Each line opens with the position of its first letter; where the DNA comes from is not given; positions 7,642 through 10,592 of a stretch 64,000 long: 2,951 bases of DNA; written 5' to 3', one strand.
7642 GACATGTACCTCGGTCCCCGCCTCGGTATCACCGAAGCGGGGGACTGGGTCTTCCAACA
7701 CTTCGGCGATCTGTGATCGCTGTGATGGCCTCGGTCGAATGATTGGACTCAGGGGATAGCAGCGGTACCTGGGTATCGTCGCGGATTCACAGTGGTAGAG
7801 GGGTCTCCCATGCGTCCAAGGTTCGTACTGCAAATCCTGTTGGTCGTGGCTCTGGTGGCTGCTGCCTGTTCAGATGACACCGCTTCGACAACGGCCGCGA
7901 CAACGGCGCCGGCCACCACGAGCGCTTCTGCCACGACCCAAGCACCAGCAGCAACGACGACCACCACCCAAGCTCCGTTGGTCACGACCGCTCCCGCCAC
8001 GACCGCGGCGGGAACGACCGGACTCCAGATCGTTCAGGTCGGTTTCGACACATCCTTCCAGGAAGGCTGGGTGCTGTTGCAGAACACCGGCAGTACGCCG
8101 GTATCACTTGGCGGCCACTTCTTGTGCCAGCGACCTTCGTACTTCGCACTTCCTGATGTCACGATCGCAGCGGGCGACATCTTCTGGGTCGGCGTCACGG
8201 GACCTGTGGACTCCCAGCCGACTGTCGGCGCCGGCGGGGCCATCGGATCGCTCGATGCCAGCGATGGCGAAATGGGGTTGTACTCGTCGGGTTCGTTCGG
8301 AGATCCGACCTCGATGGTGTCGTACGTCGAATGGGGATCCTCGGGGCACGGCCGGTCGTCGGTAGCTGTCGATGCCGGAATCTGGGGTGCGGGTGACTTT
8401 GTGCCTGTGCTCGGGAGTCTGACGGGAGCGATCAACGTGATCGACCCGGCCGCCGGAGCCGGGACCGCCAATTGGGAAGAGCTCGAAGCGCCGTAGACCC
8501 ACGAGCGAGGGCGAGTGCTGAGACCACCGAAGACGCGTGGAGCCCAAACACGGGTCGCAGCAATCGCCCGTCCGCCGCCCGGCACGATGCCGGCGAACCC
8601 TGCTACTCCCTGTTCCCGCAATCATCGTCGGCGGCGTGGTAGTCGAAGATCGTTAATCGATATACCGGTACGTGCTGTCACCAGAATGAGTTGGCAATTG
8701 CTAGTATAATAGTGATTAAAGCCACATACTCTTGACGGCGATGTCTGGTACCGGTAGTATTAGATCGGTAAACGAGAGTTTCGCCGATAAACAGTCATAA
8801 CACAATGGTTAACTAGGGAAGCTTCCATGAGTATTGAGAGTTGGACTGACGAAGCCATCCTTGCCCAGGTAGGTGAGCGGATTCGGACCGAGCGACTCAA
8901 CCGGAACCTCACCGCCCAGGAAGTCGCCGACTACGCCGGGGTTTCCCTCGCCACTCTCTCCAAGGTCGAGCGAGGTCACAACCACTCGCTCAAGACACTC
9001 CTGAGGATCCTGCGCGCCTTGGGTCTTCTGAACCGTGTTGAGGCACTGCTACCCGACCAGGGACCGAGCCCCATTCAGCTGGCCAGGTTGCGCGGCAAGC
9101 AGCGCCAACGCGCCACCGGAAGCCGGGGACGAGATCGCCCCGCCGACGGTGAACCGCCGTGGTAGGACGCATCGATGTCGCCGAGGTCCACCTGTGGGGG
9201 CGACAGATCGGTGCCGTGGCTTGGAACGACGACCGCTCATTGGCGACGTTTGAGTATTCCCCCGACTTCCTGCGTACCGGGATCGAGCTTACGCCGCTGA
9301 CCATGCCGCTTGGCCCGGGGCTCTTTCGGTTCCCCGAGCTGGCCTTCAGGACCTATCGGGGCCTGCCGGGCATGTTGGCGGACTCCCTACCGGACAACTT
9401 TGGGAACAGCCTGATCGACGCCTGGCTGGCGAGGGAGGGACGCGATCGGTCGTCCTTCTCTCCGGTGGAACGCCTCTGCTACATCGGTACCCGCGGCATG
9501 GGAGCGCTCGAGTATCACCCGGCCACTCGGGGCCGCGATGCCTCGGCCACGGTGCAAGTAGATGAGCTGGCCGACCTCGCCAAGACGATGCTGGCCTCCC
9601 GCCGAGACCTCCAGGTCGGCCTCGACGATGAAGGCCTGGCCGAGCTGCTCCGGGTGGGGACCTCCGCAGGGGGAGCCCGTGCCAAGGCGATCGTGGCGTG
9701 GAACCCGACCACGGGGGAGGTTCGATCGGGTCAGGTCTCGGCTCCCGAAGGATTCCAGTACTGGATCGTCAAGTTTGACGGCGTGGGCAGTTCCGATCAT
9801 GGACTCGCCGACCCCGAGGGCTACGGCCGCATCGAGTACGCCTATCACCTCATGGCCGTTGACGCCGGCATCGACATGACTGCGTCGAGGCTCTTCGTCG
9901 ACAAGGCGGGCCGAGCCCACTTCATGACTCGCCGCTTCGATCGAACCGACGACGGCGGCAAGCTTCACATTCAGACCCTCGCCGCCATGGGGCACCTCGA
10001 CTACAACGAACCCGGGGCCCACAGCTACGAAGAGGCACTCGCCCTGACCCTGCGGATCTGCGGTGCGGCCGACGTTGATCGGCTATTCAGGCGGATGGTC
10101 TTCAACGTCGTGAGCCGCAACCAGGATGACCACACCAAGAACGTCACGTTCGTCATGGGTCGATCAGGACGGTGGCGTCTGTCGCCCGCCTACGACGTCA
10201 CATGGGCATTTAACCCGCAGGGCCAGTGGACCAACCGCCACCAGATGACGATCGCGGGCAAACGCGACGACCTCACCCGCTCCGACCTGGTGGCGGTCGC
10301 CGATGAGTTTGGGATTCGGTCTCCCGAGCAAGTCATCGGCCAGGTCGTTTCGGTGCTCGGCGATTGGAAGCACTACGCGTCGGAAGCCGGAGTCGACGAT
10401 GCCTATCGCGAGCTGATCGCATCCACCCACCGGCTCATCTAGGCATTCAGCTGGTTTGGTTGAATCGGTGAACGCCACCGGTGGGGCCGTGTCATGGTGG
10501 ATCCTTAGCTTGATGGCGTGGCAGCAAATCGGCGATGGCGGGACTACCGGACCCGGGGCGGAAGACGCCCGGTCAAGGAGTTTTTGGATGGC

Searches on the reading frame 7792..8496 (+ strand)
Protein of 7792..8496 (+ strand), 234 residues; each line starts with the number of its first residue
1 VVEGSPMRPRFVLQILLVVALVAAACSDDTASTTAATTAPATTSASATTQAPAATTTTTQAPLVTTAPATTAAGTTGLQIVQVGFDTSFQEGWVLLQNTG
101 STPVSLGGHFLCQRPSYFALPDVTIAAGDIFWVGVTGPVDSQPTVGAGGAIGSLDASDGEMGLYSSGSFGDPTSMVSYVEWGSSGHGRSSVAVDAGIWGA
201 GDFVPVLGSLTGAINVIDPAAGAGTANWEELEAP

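Call 27: search_protein_families(library=pfam, proteins=[window:7792-8496:+], max_evalue=0.001)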
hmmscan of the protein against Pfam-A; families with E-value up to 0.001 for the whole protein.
window:7792-8496:+ (234 aa): 1 family
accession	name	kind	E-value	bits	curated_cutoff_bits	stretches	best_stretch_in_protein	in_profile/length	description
PF21827.1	New_glue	-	2e-05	24.7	31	1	7-71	1-65/94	New glue protein family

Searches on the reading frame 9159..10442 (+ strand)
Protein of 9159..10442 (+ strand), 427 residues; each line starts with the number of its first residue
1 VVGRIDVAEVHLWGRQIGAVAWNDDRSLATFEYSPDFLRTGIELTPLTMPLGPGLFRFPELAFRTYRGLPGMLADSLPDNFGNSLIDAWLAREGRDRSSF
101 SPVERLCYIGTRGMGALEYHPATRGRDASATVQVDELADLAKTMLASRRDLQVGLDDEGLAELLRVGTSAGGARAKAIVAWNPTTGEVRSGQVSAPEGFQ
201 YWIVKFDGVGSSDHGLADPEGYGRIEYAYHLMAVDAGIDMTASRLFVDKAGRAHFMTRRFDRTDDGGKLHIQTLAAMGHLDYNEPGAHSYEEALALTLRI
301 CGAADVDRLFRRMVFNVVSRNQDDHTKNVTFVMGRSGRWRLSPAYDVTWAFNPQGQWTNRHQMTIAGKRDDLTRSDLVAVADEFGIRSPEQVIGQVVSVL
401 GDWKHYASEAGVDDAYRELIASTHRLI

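Call 27: search_protein_families(library=pfam, proteins=[window:9159-10442:+], max_evalue=0.001)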
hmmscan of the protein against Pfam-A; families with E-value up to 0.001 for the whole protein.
window:9159-10442:+ (427 aa): 2 families
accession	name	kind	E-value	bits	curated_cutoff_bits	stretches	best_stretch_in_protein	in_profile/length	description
PF07804.18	HipA_C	-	8.6e-47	160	30.5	1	168-398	1-207/213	HipA-like C-terminal domain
PF13657.11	Couple_hipA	-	6.6e-19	68.7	22.5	1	9-119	2-98/99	HipA N-terminal domain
